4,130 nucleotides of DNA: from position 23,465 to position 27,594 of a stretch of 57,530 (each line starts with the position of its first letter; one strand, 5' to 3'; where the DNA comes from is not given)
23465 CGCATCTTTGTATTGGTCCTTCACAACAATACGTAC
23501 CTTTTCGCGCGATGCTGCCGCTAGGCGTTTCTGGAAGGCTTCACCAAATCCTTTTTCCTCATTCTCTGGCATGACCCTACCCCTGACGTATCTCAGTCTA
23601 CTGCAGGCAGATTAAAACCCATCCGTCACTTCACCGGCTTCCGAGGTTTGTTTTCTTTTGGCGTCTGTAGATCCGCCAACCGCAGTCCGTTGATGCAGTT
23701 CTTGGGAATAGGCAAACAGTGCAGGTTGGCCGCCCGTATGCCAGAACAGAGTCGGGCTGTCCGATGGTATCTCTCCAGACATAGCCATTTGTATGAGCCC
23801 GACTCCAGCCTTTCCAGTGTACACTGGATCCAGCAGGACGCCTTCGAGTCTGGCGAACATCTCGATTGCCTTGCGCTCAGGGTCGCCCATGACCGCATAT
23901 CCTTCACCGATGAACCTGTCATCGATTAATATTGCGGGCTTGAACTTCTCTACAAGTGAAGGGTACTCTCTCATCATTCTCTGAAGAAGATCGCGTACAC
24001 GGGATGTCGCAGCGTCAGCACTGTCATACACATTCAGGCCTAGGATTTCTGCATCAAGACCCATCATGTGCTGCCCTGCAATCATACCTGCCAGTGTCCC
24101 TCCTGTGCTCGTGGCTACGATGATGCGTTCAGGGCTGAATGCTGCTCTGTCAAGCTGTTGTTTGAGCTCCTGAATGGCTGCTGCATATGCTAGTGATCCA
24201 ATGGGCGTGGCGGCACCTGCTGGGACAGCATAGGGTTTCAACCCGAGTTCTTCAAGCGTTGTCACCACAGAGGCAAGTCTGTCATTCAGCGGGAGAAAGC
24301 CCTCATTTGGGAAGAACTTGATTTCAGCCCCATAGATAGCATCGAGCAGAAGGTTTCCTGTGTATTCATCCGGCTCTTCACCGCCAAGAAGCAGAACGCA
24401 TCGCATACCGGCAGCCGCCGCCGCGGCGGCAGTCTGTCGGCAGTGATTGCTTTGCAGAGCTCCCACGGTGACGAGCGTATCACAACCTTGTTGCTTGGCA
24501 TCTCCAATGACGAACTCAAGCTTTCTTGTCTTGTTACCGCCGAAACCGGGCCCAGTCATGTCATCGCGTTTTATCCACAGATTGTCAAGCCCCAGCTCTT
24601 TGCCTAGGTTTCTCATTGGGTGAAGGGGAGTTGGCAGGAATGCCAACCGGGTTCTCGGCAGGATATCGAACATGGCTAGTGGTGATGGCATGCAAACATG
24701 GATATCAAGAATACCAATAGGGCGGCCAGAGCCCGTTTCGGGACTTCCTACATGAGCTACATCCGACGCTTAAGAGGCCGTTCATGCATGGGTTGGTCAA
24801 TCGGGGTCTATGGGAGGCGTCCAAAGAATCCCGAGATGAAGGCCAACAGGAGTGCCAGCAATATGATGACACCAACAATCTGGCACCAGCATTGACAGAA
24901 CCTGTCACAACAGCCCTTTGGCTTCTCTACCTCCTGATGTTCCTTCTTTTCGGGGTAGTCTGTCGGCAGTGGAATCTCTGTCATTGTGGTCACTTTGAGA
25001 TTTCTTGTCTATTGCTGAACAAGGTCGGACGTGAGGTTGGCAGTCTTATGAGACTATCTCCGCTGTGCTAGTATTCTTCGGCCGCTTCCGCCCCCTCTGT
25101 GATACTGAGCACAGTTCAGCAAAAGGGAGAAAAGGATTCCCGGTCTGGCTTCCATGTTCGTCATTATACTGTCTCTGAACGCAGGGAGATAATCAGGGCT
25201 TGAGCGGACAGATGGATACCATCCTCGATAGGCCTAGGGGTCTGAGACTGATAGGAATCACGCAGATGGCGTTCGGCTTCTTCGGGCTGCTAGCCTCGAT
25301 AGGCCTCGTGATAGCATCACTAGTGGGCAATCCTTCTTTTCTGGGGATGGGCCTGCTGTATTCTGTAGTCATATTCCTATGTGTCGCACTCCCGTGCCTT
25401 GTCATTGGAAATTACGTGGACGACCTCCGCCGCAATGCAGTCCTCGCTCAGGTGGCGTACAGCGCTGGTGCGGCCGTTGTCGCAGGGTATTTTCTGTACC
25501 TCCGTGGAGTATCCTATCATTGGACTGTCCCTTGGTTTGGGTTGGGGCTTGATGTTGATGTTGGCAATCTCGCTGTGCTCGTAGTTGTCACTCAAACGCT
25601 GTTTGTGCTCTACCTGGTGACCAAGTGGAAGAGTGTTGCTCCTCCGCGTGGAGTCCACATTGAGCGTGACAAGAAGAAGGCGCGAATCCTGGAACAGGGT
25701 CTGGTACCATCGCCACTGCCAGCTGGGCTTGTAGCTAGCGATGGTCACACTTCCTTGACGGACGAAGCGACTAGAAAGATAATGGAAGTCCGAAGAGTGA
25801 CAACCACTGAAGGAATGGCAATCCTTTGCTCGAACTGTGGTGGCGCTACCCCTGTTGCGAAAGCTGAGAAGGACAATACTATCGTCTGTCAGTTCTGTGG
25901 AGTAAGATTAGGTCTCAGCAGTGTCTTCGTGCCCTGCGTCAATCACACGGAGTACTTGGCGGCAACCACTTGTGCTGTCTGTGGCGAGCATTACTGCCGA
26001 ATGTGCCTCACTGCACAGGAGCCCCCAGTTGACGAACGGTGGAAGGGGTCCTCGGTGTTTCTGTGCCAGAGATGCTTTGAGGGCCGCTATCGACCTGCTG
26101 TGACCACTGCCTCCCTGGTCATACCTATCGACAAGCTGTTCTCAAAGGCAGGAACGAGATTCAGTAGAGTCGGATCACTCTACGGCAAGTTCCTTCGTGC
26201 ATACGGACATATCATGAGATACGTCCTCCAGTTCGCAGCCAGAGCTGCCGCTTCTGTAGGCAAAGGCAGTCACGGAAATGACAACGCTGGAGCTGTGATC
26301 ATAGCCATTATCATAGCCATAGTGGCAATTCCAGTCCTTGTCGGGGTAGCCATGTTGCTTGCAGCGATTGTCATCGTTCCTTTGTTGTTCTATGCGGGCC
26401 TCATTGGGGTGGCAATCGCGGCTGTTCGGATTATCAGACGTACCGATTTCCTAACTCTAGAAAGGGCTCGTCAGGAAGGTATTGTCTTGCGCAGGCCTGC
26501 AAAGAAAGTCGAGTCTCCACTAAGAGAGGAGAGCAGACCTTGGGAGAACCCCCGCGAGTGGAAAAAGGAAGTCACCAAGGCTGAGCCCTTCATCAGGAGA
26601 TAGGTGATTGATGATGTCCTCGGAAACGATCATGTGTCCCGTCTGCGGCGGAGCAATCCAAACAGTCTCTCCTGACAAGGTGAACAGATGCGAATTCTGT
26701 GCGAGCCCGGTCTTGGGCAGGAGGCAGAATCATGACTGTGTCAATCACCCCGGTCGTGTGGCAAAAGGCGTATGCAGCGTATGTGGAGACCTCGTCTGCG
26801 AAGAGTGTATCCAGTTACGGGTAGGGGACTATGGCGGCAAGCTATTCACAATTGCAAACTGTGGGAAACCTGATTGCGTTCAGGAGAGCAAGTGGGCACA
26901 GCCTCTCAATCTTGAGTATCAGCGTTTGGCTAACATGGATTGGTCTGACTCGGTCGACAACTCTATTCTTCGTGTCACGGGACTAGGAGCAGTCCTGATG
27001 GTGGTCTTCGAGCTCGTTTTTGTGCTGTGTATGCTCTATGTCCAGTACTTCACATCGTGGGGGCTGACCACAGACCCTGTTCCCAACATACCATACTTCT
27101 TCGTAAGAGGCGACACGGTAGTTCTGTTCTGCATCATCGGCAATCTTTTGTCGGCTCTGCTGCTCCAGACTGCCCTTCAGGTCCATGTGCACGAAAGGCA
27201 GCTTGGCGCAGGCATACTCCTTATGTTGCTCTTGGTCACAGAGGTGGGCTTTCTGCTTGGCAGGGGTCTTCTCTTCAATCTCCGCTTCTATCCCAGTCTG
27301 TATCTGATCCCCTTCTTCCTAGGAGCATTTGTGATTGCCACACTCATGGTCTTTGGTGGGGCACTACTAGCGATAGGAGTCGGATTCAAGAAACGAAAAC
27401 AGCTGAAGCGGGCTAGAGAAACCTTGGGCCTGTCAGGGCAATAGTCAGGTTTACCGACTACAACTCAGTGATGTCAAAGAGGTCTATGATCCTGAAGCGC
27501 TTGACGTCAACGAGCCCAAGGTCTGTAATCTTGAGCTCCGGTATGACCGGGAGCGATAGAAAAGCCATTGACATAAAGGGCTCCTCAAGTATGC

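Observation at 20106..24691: PLP enzyme, MoxR/CbbQ-type AAA+, and an 847-aa vWA protein apparently in one minus-strand operon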

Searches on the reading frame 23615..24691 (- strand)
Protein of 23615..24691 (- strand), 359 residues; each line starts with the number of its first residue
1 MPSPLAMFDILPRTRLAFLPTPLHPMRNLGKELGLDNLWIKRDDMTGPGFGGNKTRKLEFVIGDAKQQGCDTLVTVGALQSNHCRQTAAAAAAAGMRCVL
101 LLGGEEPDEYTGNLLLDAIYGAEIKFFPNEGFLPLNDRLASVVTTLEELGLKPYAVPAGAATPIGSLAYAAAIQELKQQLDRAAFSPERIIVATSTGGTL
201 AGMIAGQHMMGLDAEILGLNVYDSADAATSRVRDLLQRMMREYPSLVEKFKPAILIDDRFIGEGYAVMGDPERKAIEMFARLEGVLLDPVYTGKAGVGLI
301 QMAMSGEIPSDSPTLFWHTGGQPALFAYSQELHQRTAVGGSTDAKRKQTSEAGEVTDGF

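Call 9: search_protein_families(library=pfam, proteins=[window:23615-24691:-], max_evalue=0.01)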
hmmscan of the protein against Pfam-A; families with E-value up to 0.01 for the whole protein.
window:23615-24691:- (359 aa): 1 family
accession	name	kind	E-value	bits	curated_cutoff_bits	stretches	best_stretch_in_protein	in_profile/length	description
PF00291.31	PALP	-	2.5e-43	149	35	1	17-320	4-295/295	Pyridoxal-phosphate dependent enzyme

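Call 14: search_protein_families(library=ncbifam, proteins=[window:23615-24691:-], max_evalue=0.01)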
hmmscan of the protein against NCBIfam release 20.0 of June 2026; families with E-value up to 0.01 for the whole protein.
window:23615-24691:- (359 aa): 13 families
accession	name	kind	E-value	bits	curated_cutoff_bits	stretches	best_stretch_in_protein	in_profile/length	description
NF052482.1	sulfolyase_CuyA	equivalog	3.3e-94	315.4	450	1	11-332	6-331/332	D-cysteate sulfo-lyase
NF052537.1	CoM_syn_XcbE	exception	2.3e-83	280.1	450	1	9-327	4-322/322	coenzyme M biosynthesis enzyme XcbE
TIGR01275.1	ACC_deam_rel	subfamily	1.3e-78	264.5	289.4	1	16-331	3-320/321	pyridoxal phosphate-dependent enzymes, D-cysteine desulfhydrase family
NF010646.0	PRK14045.1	equivalog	3.9e-66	223.6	550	1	7-332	8-325/329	1-aminocyclopropane-1-carboxylate deaminase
NF003032.0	PRK03910.1-5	equivalog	1.3e-64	218.5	469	1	11-330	10-328/330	D-cysteine desulfhydrase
NF003030.0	PRK03910.1-3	equivalog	1.5e-64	218.3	429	1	11-331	13-334/338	D-cysteine desulfhydrase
TIGR01274.1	ACC_deam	equivalog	2.8e-64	217.4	392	1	9-330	3-332/337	1-aminocyclopropane-1-carboxylate deaminase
NF003029.0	PRK03910.1-1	equivalog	5.1e-63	213.4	610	1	9-329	7-325/328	D-cysteine desulfhydrase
NF004996.0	PRK06381.1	equivalog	4.7e-06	25.8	266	1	21-210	16-190/319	threonine synthase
NF006050.0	PRK08197.1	equivalog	1.3e-05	24.2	303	1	21-123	81-176/406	threonine synthase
TIGR00263.1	trpB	equivalog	2e-05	23.8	392.45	1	20-126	50-153/385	tryptophan synthase subunit beta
NF006058.0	PRK08206.1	equivalog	0.00084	18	276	0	65-102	109-146/402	diaminopropionate ammonia-lyase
NF004771.0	PRK06110.1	equivalog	0.002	17.3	317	0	18-101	19-99/323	threonine dehydratase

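Call 21: search_solved_structures(query=window:23615-24691:-, max_evalue=1e-10)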
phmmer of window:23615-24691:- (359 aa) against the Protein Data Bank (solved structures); distinct sequences matched with E-value up to 1e-10: 8.
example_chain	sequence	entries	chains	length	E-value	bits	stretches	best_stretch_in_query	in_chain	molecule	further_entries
7ysk_A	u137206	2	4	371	4.2e-64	220.2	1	11-337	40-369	D-Cysteine desulfhydrase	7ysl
4d97_A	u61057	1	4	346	4.4e-61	210.3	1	4-330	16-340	D-cysteine desulfhydrase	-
4d8t_A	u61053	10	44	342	5.7e-61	209.9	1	4-329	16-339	D-cysteine desulfhydrase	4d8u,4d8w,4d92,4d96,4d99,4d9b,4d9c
1rqx_A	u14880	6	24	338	3.1e-60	207.5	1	11-329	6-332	1-aminocyclopropane-1-carboxylate deaminase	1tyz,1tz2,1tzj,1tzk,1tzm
1j0a_A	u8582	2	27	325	7.8e-58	199.6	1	5-332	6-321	1-aminocyclopropane-1-carboxylate deaminase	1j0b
1f2d_A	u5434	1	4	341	3.2e-42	148.2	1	15-336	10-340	1-AMINOCYCLOPROPANE-1-CARBOXYLATE DEAMINASE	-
1j0e_A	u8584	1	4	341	1.2e-41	146.4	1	15-336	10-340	1-aminocyclopropane-1-carboxylate deaminase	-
1j0c_A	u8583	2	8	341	2.2e-41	145.5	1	15-336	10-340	1-aminocyclopropane-1-carboxylate deaminase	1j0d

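Call 92: search_protein_families(library=padloc, proteins=[window:23615-24691:-], max_evalue=0.01)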
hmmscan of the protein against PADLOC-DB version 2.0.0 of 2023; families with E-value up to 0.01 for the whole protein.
window:23615-24691:- (359 aa): 0 families

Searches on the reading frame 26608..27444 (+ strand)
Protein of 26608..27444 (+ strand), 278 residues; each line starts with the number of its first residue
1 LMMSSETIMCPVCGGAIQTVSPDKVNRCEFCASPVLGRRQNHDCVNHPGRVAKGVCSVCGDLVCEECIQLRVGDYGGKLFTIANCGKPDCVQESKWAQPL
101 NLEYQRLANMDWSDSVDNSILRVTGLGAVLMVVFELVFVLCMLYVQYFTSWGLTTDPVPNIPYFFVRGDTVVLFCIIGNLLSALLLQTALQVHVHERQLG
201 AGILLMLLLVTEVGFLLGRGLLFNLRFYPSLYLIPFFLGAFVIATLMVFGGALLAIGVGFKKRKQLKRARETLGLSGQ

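Call 9: search_protein_families(library=pfam, proteins=[window:26608-27444:+], max_evalue=0.01)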
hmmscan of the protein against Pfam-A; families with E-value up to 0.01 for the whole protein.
window:26608-27444:+ (278 aa): 1 family
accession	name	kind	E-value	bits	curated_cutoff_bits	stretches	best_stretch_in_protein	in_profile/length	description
PF00643.29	zf-B_box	-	0.00014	22.3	24.1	1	40-68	2-30/42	B-box zinc finger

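Call 14: search_protein_families(library=ncbifam, proteins=[window:26608-27444:+], max_evalue=0.01)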
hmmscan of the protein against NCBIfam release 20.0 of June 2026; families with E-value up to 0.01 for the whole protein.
window:26608-27444:+ (278 aa): 0 families
